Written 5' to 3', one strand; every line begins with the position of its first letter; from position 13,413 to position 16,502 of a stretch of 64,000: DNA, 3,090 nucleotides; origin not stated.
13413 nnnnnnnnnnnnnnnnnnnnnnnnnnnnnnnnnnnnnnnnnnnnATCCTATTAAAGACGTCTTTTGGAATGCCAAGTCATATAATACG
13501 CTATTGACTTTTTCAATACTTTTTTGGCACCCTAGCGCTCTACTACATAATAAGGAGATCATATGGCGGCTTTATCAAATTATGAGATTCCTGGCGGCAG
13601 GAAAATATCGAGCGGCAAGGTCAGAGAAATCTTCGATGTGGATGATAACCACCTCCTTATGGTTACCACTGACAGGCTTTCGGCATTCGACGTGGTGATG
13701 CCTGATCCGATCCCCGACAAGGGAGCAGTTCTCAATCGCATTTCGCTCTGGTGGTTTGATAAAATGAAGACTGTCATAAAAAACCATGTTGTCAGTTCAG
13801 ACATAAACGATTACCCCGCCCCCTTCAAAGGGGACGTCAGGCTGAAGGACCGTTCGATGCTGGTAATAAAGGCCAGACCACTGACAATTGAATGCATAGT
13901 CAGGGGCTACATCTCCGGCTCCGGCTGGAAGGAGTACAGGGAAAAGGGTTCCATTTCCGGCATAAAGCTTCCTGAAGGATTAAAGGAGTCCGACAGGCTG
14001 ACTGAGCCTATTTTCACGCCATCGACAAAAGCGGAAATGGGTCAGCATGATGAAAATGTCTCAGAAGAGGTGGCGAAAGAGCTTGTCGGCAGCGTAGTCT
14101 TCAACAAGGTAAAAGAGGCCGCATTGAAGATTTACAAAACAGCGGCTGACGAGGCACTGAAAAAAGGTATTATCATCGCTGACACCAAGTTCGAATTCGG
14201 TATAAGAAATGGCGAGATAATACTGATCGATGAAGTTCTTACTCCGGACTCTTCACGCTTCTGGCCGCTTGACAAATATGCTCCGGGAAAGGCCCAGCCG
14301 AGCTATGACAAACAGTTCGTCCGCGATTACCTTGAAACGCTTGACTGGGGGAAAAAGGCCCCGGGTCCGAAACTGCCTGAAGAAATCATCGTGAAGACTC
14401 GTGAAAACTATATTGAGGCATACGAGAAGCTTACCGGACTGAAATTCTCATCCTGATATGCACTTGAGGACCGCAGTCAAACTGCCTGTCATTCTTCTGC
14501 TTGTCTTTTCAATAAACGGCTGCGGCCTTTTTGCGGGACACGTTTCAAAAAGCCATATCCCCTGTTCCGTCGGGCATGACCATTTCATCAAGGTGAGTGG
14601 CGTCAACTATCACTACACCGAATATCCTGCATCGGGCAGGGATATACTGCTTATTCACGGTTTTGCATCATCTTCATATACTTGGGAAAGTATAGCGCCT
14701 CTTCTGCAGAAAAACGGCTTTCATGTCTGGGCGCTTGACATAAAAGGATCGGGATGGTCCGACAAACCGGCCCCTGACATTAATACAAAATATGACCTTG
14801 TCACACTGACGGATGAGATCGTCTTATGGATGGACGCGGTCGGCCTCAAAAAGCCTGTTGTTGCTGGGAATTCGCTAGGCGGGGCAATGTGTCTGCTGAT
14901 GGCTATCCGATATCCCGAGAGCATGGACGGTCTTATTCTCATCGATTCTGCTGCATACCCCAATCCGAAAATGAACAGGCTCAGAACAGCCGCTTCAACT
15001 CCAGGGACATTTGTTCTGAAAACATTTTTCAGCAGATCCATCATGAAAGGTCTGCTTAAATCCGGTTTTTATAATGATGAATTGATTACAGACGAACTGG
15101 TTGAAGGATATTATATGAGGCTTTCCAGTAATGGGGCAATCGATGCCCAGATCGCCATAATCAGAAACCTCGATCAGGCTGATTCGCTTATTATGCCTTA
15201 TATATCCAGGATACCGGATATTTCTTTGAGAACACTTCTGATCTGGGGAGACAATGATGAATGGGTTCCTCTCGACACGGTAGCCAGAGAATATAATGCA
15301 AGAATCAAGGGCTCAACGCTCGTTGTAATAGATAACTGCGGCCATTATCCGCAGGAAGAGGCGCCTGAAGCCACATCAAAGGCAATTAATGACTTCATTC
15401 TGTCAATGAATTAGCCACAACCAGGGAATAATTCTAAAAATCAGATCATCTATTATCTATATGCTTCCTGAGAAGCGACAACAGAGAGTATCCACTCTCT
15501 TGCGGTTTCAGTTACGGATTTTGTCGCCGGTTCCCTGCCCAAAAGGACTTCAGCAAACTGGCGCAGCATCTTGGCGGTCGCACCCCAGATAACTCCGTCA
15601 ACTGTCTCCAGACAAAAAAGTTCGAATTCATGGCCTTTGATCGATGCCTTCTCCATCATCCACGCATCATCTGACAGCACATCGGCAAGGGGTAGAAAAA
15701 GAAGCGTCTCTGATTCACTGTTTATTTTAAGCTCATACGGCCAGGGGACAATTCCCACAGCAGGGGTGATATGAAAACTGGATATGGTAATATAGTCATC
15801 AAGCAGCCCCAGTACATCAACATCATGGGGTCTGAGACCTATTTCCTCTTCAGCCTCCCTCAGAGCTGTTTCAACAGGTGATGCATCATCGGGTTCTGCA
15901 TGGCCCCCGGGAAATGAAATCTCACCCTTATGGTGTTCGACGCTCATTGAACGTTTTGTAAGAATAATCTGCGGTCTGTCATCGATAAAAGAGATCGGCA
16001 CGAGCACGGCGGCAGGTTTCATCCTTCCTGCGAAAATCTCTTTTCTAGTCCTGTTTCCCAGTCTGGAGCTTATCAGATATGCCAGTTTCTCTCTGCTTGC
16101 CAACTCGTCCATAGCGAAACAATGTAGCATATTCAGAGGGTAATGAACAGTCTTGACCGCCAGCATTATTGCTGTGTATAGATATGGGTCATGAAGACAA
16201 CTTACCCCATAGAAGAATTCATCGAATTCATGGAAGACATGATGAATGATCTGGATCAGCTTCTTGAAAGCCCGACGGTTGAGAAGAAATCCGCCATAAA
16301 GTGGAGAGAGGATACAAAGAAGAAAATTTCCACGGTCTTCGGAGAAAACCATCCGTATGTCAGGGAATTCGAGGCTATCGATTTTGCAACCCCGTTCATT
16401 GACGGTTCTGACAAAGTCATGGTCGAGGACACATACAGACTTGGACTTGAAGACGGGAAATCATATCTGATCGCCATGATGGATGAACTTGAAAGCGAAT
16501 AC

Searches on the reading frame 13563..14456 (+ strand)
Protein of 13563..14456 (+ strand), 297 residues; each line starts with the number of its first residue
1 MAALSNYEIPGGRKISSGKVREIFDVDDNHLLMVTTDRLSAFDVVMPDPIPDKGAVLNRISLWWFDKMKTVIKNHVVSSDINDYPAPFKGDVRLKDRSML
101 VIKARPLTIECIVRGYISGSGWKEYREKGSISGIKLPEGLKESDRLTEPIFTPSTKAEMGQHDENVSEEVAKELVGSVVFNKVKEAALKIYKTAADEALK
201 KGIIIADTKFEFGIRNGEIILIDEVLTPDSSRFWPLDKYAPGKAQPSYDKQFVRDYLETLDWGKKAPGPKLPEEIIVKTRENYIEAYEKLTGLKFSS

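Call 59: search_protein_families(library=pfam, proteins=[window:13563-14456:+], max_evalue=0.00001)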
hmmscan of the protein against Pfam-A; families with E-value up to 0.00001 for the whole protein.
window:13563-14456:+ (297 aa): 1 family
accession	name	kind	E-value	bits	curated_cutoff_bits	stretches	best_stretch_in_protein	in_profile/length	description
PF01259.24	SAICAR_synt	-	9.2e-77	258.4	20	1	15-264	2-228/233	SAICAR synthetase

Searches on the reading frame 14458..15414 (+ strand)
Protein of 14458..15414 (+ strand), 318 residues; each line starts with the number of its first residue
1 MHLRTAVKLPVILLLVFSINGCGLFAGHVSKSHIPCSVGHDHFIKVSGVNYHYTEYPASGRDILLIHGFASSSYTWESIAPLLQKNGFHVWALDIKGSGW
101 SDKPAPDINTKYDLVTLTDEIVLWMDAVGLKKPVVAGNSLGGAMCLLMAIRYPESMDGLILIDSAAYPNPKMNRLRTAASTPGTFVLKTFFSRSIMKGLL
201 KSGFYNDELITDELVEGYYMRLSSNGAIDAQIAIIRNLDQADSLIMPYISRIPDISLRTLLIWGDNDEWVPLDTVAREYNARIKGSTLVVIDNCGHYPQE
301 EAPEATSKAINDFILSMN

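Call 59: search_protein_families(library=pfam, proteins=[window:14458-15414:+], max_evalue=0.00001)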
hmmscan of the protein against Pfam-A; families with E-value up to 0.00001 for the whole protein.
window:14458-15414:+ (318 aa): 4 families
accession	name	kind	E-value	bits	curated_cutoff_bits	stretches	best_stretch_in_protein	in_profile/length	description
PF00561.26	Abhydrolase_1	-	3.5e-35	122.3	25.8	1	63-303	3-245/245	alpha/beta hydrolase fold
PF12697.13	Abhydrolase_6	-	1.1e-24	88.7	26.3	1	63-307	1-215/217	Alpha/beta hydrolase family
PF12146.15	Hydrolase_4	-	2.8e-17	63.3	27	1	63-297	7-233/239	Serine aminopeptidase, S33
PF03096.20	Ndr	-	9.4e-08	31.6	23.3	1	112-314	80-276/283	Ndr family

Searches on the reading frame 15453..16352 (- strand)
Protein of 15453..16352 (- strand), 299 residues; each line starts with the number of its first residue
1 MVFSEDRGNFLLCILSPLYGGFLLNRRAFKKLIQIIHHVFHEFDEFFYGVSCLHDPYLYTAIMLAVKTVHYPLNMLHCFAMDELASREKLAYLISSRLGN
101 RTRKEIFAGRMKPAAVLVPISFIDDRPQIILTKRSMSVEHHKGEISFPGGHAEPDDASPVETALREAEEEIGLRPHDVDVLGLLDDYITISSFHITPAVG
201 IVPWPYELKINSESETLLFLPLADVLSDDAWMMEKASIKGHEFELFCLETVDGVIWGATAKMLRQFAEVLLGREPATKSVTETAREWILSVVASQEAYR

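Call 59: search_protein_families(library=pfam, proteins=[window:15453-16352:-], max_evalue=0.00001)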
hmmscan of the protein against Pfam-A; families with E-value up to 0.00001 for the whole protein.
window:15453-16352:- (299 aa): 1 family
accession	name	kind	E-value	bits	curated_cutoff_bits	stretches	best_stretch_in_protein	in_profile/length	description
PF00293.34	NUDIX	-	6e-16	59.1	21.1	1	115-211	5-102/134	NUDIX domain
